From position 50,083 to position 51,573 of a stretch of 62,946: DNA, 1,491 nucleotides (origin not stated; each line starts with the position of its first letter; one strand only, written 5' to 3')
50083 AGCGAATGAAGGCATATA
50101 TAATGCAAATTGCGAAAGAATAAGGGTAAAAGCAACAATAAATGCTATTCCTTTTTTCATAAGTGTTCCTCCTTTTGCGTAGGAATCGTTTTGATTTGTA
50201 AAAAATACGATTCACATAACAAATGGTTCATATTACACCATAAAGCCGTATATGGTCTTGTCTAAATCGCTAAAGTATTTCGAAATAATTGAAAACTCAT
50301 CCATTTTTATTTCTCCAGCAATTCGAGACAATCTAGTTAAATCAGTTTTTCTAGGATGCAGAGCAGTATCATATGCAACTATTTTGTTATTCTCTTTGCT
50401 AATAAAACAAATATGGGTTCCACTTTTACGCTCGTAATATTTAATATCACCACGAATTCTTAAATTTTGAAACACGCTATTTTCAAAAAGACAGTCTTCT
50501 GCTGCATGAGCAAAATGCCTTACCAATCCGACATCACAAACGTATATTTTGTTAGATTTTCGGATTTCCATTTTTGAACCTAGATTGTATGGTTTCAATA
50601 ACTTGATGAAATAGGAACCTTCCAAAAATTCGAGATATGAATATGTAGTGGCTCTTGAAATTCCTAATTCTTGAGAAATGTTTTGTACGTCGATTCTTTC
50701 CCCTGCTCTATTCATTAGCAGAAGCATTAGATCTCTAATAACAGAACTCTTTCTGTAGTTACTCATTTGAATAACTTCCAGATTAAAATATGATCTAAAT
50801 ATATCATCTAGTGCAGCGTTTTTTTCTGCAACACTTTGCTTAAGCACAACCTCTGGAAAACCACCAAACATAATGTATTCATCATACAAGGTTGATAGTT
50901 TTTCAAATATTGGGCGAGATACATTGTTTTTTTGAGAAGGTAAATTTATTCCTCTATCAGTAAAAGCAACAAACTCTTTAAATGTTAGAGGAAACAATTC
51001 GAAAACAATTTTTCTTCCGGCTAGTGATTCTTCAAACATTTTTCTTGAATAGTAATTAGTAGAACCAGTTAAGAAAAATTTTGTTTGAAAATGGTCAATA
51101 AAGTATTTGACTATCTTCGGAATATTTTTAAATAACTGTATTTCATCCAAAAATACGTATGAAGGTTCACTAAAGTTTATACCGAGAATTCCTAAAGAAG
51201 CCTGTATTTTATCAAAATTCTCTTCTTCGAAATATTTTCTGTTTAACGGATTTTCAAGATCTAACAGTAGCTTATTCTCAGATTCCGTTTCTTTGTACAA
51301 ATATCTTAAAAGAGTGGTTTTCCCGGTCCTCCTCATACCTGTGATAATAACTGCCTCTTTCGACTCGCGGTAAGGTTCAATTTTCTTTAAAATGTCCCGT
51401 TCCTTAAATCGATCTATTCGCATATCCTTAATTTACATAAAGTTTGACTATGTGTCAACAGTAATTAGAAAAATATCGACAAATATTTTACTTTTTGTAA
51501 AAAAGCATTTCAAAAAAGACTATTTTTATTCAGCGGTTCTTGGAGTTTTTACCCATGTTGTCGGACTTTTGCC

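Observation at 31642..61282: A ~30 kb single-strand locus: ECF sigma / anti-sigma, four modular secreted paralogues and a membrane GT2 - candidate undescribed cell-surface system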

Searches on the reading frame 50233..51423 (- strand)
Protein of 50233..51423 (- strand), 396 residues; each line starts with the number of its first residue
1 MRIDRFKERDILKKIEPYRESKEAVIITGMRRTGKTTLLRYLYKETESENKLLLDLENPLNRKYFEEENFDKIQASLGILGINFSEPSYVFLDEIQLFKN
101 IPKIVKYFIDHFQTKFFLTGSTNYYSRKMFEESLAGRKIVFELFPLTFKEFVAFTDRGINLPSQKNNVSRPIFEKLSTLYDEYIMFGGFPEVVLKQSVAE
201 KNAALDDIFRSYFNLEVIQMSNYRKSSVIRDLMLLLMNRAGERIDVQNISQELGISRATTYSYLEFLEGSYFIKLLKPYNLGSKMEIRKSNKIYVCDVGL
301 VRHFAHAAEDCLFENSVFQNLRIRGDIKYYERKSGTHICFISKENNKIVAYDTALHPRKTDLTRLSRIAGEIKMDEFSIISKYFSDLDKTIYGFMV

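Call 5: search_protein_families(library=pfam, proteins=[window:50233-51423:-], max_evalue=0.01)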
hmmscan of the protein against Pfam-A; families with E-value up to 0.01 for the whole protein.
window:50233-51423:- (396 aa): 8 families
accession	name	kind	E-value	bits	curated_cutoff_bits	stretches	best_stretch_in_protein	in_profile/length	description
PF13173.12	AAA_14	-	1.2e-29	103.3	27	1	22-151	2-128/129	AAA domain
PF13635.12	DUF4143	-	3.4e-18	66.3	28.1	1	217-350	4-154/160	Domain of unknown function (DUF4143)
PF01637.24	ATPase_2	-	0.0012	19.1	33.2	1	12-72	8-73/225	ATPase domain predominantly from Archaea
PF08279.18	HTH_11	-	0.0014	18.9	25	1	230-269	3-41/55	HTH domain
PF13238.12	AAA_18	-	0.0031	18.4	29.4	1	25-46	1-22/128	AAA domain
PF13309.12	HTH_22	-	0.0032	17.9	29.6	0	246-264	44-62/63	HTH domain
PF09339.16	HTH_IclR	-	0.0045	17.2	22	0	234-268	9-43/52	IclR helix-turn-helix domain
PF13401.12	AAA_22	-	0.0088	16.8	27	0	21-58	4-43/130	AAA domain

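Call 44: search_protein_families(library=ncbifam, proteins=[window:50233-51423:-], max_evalue=0.01)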
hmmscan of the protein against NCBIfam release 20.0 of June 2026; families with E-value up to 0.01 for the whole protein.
window:50233-51423:- (396 aa): 3 families
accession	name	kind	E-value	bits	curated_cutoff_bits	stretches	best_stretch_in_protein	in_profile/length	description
TIGR01884.1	cas_HTH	subfamily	0.00024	20.5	60.2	1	235-274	150-187/202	CRISPR-associated CARF protein Csa3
NF010283.0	PRK13724.1-5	equivalog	0.0039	17.1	164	0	104-136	18-51/78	conjugal transfer protein TrbD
NF000355.4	ribo_prot_ABC_F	equivalog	0.0068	15.3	380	1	6-51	323-367/499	ribosomal protection-like ABC-F family protein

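Call 90: search_protein_families(library=padloc, proteins=[window:50233-51423:-], max_evalue=0.001)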
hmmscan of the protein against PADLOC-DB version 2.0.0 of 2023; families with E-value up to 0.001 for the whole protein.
window:50233-51423:- (396 aa): 10 families
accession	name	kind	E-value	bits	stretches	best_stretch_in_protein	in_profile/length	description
PDLC04787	PDC-S01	-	2.6e-60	202.4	1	6-355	10-357/412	-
PDLC04789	PDC-S01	-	3.7e-55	185.5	1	8-358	3-343/375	-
PDLC04790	PDC-S01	-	7.3e-44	148.1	1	6-310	11-304/422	-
PDLC04788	PDC-S01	-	2.6e-29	100.4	1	8-317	3-323/448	-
PDLC04786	PDC-S01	-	1.9e-24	84.2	1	8-349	4-380/439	-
PDLC04792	PDC-S01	-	1.8e-20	71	1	8-340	3-368/452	-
PDLC04791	PDC-S01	-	5.8e-17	59.5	2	9-150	8-149/395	-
PDLC01268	CasR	-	0.00036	18.5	0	236-274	133-168/179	"CAS-I,CAS-II,CAS-III,CAS-IV,CAS-V,CAS-VI; associated_signaling"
PDLC01434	CasR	-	0.00043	18.2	0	241-275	139-173/191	"CAS-I,CAS-II,CAS-III,CAS-IV,CAS-V,CAS-VI; associated_signaling"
PDLC04984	PDC-S27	-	0.00072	16.5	0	3-45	5-46/474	-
